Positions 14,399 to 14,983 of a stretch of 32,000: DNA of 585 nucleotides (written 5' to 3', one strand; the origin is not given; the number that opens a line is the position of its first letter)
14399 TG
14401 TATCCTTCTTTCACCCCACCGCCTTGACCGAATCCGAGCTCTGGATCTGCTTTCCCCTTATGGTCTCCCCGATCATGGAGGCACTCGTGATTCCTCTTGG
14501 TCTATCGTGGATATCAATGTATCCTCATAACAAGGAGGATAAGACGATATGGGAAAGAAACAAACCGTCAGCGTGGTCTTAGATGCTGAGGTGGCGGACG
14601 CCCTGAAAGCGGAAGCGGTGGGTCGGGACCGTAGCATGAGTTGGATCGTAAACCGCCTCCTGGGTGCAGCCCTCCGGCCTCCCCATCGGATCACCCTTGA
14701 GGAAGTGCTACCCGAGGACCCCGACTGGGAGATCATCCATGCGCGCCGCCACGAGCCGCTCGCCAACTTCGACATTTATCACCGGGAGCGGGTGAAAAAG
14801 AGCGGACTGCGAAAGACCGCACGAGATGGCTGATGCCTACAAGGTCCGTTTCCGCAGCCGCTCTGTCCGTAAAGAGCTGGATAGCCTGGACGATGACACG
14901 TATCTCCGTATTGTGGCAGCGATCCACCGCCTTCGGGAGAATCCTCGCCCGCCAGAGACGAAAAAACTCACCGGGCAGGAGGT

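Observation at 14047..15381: RHH/RelE cassette inserted at the pmbA 3' end, with a duplicated gene tail whose differences look like divergence between functional genes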

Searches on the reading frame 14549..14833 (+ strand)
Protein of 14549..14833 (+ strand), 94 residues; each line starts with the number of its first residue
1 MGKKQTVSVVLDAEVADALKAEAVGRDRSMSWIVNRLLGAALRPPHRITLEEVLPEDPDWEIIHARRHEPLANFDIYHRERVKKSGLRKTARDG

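Call 6: search_protein_families(library=pfam, proteins=[window:14549-14833:+], max_evalue=0.1)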
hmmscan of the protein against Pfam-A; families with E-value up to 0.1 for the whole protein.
window:14549-14833:+ (94 aa): 5 families
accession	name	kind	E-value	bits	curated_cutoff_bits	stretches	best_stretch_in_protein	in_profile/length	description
PF01402.27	RHH_1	-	0.0028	18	20.5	1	7-38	2-33/39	Ribbon-helix-helix protein, copG family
PF07878.17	RHH_5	-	0.0079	16.4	26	1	7-43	4-40/43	CopG-like RHH_1 or ribbon-helix-helix domain, RHH_5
PF14384.12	BrnA_antitoxin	-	0.025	15.4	26.1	1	3-25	33-55/68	BrnA antitoxin of type II toxin-antitoxin system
PF19891.5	DUF6364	-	0.053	14.4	27.3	1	1-45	1-39/70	Family of unknown function (DUF6364)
PF22513.2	FitA-like_RHH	-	0.053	13.9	27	0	11-40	8-37/39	Antitoxin FitA-like, ribbon-helix-helix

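Call 55: search_protein_families(library=ncbifam, proteins=[window:14549-14833:+], max_evalue=0.01)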
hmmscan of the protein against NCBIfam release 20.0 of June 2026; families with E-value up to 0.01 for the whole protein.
window:14549-14833:+ (94 aa): 1 family
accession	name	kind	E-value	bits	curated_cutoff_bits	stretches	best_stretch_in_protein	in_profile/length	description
TIGR04563.1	TIGR04563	subfamily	0.001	18.9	65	1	13-36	14-37/53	TIGR04563 family protein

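Call 76: search_solved_structures(query=A2, max_evalue=10)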
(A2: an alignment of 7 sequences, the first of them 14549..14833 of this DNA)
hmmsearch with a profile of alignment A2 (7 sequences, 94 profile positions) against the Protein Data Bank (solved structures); distinct sequences matched with E-value up to 10: 5.
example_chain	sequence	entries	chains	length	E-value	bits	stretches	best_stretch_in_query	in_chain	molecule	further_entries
6sbw_A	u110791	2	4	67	0.019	18.1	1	6-42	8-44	CdbA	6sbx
6iya_A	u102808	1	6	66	0.18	15.1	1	4-39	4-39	Transcriptional regulator CopG family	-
5leb_A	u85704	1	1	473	0.31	14.3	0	25-47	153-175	DDD_D12_06_D12_06_D12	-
2jxg_A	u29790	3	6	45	1.3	12.3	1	6-38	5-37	Proline dehydrogenase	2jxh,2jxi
2ay0_A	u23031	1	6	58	1.3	12.3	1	5-44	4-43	Bifunctional putA protein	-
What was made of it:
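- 14549..14833 (+): Putative RHH-type antitoxin (94 aa). Sits upstream of the toxin and overlaps it by 8 nt. RHH matches are weak (calls 6, 76).
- On Type II toxin-antitoxin system, RelE/ParE toxin with RHH antitoxin: PDB profile hits to CdbA, CopG and PutA RHH domains are at E = 0.02-1.3 (call 76).
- Checked: 14549-14833: a 94-aa ORF overlapping the toxin start by 8 nt. Its RHH matches are weak (PF01402, 18 bits, below the 20.5 cut-off, call 6; CdbA/CopG/PutA RHH proteins in the PDB at E = 0.02-1.3, call 76).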
